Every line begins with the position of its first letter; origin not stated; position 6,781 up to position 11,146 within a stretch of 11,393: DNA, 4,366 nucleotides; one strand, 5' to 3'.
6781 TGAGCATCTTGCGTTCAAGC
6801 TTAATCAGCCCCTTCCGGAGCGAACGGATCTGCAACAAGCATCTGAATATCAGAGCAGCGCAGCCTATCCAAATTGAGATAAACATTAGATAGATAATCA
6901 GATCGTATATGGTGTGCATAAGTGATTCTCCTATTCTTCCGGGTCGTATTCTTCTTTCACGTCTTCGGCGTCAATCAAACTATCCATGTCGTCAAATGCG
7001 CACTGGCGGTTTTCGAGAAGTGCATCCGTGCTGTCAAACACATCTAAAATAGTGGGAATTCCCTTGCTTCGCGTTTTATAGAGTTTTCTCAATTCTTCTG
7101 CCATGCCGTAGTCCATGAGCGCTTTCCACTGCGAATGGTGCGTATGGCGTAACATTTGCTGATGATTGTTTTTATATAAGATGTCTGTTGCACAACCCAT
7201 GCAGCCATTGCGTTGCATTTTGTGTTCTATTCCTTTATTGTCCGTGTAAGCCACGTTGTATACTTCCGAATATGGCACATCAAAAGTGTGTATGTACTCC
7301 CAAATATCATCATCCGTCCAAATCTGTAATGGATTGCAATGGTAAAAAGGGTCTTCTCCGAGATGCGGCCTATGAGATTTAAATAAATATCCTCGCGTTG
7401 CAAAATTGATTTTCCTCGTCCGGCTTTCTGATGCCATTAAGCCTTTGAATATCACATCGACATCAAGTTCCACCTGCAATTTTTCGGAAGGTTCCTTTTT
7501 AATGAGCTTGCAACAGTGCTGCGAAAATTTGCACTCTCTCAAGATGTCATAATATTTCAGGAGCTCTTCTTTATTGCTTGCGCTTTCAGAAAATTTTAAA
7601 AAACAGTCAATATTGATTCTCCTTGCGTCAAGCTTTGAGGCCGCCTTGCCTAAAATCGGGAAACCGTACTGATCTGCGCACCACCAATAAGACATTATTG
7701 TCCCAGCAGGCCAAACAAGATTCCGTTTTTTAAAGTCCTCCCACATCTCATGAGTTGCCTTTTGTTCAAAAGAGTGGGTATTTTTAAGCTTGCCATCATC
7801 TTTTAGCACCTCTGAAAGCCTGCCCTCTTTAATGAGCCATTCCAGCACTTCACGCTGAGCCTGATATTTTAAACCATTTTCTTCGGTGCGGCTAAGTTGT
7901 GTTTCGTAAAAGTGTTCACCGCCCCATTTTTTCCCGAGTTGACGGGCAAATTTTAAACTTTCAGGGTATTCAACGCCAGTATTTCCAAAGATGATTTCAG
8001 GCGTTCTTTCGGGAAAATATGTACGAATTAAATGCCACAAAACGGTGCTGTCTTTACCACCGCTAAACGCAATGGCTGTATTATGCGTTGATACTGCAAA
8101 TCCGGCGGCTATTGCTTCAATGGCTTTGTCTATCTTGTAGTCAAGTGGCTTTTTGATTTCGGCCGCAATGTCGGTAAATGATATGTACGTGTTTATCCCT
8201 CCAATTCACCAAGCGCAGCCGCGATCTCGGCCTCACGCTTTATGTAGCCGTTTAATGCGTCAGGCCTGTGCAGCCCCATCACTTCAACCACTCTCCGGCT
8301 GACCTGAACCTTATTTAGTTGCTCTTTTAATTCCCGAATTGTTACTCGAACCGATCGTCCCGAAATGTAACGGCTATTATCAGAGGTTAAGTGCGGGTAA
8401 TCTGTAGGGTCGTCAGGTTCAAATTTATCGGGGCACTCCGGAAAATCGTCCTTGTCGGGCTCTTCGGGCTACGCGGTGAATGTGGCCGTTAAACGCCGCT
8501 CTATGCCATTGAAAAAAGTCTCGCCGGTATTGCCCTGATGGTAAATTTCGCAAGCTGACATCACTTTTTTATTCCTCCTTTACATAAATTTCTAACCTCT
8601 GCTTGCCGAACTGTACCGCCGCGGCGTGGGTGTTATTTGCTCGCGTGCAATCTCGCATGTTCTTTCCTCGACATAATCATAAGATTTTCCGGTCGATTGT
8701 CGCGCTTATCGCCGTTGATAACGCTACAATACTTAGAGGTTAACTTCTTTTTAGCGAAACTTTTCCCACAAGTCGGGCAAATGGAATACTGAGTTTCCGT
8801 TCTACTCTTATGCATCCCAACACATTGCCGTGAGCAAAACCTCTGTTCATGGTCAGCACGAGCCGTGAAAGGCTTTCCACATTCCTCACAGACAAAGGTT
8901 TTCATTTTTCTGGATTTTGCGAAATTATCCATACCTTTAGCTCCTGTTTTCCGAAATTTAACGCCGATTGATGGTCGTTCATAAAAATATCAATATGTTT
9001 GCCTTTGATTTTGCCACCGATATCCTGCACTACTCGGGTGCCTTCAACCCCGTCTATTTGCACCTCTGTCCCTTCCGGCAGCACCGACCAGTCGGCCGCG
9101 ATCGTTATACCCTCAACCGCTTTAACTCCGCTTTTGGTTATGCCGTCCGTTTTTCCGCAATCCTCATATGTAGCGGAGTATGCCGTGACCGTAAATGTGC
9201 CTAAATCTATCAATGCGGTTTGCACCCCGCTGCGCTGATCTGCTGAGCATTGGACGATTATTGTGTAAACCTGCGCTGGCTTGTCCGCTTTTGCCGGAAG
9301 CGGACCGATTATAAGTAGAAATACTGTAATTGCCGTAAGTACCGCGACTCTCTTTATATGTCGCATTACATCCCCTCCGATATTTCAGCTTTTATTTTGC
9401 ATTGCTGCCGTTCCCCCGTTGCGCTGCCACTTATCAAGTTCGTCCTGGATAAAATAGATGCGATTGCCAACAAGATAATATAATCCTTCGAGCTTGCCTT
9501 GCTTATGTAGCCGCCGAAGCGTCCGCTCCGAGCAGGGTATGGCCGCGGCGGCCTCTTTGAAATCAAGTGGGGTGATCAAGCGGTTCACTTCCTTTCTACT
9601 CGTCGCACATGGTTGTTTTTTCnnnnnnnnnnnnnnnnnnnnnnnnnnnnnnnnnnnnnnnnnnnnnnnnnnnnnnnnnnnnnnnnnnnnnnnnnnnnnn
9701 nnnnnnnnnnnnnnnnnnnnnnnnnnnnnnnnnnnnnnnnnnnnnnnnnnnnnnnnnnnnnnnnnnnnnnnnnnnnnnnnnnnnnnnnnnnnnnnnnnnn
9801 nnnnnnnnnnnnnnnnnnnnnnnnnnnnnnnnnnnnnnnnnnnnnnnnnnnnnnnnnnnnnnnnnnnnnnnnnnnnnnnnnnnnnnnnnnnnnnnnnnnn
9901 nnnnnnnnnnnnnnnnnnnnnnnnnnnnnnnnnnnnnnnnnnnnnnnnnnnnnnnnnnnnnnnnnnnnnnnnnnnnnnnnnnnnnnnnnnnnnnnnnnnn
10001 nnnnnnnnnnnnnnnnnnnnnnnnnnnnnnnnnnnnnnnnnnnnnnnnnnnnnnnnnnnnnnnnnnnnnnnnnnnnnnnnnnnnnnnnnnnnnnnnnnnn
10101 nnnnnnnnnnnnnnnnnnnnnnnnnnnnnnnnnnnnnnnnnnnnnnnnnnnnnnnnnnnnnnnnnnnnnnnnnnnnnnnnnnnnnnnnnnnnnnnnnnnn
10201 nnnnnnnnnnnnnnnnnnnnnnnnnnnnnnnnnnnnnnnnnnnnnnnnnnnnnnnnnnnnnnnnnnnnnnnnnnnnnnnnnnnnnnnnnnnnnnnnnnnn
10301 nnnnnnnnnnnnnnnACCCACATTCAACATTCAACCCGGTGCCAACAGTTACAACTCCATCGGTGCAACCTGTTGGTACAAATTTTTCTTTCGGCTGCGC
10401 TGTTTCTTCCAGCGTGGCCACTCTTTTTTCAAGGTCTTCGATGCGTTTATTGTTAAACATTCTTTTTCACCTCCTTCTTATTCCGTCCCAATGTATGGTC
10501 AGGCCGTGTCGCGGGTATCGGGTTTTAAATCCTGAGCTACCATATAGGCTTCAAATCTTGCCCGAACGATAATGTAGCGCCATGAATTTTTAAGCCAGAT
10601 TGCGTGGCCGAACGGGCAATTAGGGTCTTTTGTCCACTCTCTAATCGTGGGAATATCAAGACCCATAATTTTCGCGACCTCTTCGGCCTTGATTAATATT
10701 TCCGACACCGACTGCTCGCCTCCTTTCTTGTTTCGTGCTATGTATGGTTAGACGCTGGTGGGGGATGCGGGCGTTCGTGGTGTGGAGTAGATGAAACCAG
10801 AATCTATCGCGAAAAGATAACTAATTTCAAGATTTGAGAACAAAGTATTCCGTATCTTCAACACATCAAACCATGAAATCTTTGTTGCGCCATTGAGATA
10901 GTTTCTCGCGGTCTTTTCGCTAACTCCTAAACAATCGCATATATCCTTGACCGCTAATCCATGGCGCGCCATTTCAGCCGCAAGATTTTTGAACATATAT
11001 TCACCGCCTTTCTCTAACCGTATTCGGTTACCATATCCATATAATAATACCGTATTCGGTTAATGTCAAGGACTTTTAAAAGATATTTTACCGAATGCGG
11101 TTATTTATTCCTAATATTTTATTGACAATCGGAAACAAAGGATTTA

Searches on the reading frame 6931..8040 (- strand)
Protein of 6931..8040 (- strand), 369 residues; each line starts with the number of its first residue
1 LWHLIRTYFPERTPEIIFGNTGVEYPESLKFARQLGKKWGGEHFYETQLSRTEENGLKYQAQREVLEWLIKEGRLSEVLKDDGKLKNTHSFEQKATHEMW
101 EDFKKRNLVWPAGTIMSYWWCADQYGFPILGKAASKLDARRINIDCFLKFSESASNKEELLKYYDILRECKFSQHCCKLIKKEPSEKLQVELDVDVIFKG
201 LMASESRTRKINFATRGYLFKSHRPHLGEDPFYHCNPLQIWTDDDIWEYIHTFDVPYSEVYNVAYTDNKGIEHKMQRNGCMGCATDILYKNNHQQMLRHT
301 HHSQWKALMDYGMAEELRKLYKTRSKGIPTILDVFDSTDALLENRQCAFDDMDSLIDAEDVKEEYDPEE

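Call 10: search_protein_families(library=pfam, proteins=[window:6931-8040:-], max_evalue=0.01)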
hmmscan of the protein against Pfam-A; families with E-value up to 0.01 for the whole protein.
window:6931-8040:- (369 aa): 1 family
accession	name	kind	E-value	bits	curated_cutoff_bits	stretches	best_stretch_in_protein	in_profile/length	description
PF01507.26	PAPS_reduct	-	1.1e-16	61.8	22.5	1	143-266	52-165/175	Phosphoadenosine phosphosulfate reductase domain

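Call 11: search_protein_families(library=phrogs, proteins=[window:6931-8040:-], max_evalue=0.01)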
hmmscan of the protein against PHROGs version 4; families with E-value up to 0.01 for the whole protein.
window:6931-8040:- (369 aa): 2 families
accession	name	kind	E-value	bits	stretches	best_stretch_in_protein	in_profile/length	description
phrog_424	-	moron, auxiliary metabolic gene and host takeover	9.4e-20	72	1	1-311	176-364/460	phosphoadenosine phosphosulfate reductase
phrog_2302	-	moron, auxiliary metabolic gene and host takeover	6.3e-10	39.5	1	195-270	162-233/381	phosphoadenosine phosphosulfate reductase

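Call 46: find_encoding_contigs(protein=window:6931-8040:-, flank=5000, max_places=10)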
Protein window:6931-8040:- (369 aa): no gene with exactly this product is on record in the collection.

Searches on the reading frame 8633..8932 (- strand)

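Call 10: search_protein_families(library=pfam, proteins=[window:8633-8932:-], max_evalue=0.01)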
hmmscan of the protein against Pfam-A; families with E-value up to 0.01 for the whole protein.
window:8633-8932:- (99 aa): 10 families
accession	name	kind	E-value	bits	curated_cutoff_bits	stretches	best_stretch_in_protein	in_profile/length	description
PF13392.12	HNH_3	-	2.2e-07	30.8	24.8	1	72-94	24-46/46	HNH endonuclease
PF18508.7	zf_C2H2_13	-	2.2e-06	27.6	26.5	1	14-34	19-41/42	Zinc finger domain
PF18439.7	zf_UBZ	-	0.0001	22.3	25.6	0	12-23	2-13/32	Ubiquitin-Binding Zinc Finger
PF22995.2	C2CH-3rd_BIRD-IDD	-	0.00077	19.5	27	0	13-27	2-16/25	BIRD-IDD transcription factor, third C2HC zinc finger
PF05191.20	ADK_lid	-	0.0014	18.9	26.6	0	13-27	22-36/36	Adenylate kinase, active site lid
PF00096.32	zf-C2H2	-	0.0015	19.3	25.2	0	13-23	1-11/23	Zinc finger, C2H2 type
PF18912.6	DZR_2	-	0.0042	17.3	27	0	46-69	33-52/56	Double zinc ribbon domain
PF01258.23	zf-dskA_traR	-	0.0045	17.4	24.9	0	49-64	3-18/36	Prokaryotic dksA/traR C4-type zinc finger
PF06906.16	DUF1272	-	0.0068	16.9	25.3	0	14-61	7-53/57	Protein of unknown function (DUF1272)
PF09723.15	Zn_ribbon_8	-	0.0086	16.5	34.4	0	13-61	6-38/41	Zinc ribbon domain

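Call 11: search_protein_families(library=phrogs, proteins=[window:8633-8932:-], max_evalue=0.01)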
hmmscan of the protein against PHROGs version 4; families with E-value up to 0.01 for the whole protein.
window:8633-8932:- (99 aa): 20 families
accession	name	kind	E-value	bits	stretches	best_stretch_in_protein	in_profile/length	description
phrog_1271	-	DNA, RNA and nucleotide metabolism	9.2e-12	46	1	8-70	173-235/361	HNH endonuclease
phrog_15471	-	DNA, RNA and nucleotide metabolism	7.1e-09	36.8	1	5-65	95-156/183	HNH endonuclease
phrog_7545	-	DNA, RNA and nucleotide metabolism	6.4e-07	30.7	1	72-98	109-135/160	HNH endonuclease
phrog_2308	-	unknown function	1.1e-06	29.7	1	8-44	96-132/138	-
phrog_23365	-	unknown function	3.8e-05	25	0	50-77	92-118/138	-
phrog_20494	-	unknown function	7.4e-05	24.1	1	12-45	5-37/115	-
phrog_959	-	DNA, RNA and nucleotide metabolism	0.00011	23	1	59-94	68-104/138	HNH endonuclease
phrog_3794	-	unknown function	0.00012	22.6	1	7-37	3-33/50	-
phrog_2945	-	unknown function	0.00059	20.6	0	43-67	3-27/68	-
phrog_14913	-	DNA, RNA and nucleotide metabolism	0.00061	20.8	0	6-47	93-136/149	HNH endonuclease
phrog_21964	-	DNA, RNA and nucleotide metabolism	0.00069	20.3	1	69-97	185-213/244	HNH endonuclease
phrog_59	-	DNA, RNA and nucleotide metabolism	0.0016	18.9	1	72-94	211-233/423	HNH endonuclease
phrog_8273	-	unknown function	0.002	19.1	1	8-43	175-209/216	-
phrog_1333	-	unknown function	0.0026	18.9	0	5-70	93-155/166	-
phrog_8162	-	unknown function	0.0032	18.6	0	51-73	57-78/106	-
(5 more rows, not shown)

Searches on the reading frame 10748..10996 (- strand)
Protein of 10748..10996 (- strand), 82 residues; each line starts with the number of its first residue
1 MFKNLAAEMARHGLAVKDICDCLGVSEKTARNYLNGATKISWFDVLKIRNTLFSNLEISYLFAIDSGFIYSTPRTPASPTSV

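Call 57: find_encoding_contigs(protein=window:10748-10996:-, flank=10000, max_places=4)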
Protein window:10748-10996:- (82 aa): 3 contigs read that carry it; 3 places shown.
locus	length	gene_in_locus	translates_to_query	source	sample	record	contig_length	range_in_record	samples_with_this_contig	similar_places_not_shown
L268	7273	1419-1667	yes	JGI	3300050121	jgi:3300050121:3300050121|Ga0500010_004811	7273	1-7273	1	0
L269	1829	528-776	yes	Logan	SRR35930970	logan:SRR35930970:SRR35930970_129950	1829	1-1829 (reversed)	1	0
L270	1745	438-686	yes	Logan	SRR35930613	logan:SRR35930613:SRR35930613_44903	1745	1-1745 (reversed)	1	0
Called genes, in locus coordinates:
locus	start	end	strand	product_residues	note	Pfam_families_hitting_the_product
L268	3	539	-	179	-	?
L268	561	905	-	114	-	-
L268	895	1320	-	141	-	PF13443:HTH_26, PF13560:HTH_31, PF01381:HTH_3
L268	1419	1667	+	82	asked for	-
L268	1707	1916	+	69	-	-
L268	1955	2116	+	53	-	-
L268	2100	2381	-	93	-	-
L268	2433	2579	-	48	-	-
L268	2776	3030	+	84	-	PF12728:HTH_17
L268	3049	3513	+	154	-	PF06725:3D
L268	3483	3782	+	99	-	PF13392:HNH_3 (weak)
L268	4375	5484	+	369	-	PF01507:PAPS_reduct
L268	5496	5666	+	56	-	-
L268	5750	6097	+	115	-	-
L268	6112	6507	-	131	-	PF10083:DUF2321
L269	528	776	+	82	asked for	-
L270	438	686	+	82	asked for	-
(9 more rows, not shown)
